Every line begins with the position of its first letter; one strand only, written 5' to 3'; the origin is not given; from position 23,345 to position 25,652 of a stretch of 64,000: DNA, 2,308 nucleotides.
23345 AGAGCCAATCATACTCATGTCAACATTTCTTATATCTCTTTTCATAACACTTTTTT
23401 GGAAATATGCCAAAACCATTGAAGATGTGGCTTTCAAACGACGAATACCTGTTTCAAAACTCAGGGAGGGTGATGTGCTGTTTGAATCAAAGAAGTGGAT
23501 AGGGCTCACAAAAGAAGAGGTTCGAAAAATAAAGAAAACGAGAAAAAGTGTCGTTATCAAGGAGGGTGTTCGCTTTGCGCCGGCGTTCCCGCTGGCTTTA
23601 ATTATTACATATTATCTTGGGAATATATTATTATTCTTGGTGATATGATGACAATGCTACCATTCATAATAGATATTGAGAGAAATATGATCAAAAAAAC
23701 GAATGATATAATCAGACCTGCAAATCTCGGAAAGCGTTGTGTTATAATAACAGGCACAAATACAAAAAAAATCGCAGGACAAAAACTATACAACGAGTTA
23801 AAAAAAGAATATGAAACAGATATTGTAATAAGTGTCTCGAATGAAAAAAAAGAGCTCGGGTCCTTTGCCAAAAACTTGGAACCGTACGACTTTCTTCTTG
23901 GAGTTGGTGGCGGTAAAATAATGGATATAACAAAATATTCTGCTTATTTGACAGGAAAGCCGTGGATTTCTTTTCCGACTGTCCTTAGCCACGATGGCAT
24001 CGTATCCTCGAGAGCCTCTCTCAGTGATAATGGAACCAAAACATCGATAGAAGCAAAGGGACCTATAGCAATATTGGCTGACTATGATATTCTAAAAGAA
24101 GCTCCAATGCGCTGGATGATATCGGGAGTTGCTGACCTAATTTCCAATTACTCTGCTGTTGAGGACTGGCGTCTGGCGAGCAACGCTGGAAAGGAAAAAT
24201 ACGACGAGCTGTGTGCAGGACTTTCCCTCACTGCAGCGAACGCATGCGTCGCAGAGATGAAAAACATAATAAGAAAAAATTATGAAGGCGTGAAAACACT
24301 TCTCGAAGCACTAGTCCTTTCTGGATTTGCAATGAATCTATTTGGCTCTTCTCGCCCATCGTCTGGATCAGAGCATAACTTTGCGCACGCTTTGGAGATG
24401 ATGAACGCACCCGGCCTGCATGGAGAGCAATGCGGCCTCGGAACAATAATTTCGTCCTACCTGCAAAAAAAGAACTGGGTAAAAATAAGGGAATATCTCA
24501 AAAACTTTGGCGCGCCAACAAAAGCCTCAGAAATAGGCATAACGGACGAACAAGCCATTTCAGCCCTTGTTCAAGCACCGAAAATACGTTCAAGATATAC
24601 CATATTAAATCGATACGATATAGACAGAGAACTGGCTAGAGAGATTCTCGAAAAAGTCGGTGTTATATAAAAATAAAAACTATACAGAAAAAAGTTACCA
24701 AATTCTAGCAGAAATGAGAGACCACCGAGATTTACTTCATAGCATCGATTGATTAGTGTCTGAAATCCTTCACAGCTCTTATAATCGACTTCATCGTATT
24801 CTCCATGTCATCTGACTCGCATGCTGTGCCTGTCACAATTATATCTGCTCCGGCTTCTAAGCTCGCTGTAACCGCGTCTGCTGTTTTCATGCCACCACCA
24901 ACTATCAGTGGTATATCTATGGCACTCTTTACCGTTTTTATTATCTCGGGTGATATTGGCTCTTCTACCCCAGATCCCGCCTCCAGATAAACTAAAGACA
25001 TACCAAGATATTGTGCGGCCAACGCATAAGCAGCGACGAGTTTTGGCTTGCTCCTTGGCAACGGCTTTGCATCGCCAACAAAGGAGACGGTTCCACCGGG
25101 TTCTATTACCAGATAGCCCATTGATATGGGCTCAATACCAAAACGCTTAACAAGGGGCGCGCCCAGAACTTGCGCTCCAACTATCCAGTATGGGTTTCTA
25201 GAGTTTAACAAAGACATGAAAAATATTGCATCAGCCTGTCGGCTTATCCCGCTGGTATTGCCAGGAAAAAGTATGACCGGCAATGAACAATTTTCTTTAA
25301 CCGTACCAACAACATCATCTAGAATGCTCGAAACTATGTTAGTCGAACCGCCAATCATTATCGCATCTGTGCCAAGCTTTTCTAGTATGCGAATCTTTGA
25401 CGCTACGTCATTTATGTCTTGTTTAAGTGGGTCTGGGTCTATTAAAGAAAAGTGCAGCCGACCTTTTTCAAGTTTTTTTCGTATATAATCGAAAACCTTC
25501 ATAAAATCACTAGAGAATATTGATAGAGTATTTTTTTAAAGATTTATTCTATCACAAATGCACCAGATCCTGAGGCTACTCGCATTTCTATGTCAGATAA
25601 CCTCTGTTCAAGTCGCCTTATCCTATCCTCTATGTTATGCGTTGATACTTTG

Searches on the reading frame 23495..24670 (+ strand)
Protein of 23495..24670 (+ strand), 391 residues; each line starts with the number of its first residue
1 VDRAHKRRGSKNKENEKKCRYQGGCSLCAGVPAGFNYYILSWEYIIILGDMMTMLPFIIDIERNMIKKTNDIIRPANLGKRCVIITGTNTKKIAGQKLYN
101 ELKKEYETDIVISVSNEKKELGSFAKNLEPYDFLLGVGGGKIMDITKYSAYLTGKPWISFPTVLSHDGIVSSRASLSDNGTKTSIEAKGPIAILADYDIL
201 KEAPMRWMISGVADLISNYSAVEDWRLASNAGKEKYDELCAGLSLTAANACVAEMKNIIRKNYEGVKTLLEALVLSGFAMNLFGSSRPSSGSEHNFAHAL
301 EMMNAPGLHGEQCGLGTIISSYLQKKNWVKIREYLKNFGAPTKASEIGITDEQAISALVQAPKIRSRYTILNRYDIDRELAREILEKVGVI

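Call 53: search_protein_families(library=pfam, proteins=[window:23495-24670:+], max_evalue=0.001)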
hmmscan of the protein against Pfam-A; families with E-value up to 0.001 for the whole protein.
window:23495-24670:+ (391 aa): 2 families
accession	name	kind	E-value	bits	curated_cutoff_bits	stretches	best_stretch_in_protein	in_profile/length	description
PF13685.12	Fe-ADH_2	-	7.1e-34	117.4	28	1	61-204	2-149/149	Iron-containing alcohol dehydrogenase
PF00465.25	Fe-ADH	-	8.4e-08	32.4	31.3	1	65-186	10-155/168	Iron-containing alcohol dehydrogenase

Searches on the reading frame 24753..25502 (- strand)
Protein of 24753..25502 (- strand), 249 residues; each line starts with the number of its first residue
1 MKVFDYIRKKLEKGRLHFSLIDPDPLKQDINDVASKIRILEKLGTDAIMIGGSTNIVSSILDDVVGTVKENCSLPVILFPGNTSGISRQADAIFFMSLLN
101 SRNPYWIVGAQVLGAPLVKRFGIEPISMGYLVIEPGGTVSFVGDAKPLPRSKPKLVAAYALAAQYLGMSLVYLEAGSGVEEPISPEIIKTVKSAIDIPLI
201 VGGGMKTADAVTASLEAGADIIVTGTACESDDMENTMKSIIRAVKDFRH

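Call 53: search_protein_families(library=pfam, proteins=[window:24753-25502:-], max_evalue=0.001)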
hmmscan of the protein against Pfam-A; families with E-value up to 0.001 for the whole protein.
window:24753-25502:- (249 aa): 7 families
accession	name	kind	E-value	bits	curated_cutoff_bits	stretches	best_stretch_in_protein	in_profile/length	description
PF01884.23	PcrB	-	5e-63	213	23.9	1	14-242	6-224/226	PcrB family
PF00977.27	His_biosynth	-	1.4e-06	28.4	23.6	1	178-229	55-106/228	Histidine biosynthesis protein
PF05690.20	ThiG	-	2.7e-05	24.1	23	1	183-244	162-224/247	Thiazole biosynthesis protein ThiG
PF03060.21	NMO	-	3.3e-05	23.9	28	1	186-227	183-224/331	Nitronate monooxygenase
PF01180.27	DHO_dh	-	0.00024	20.8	27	1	182-244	224-287/291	Dihydroorotate dehydrogenase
PF04309.18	G3P_antiterm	-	0.00042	20.2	27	1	184-225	127-168/173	Glycerol-3-phosphate responsive antiterminator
PF01207.24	Dus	-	0.00049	19.7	20.4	0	182-230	170-219/311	Dihydrouridine synthase (Dus)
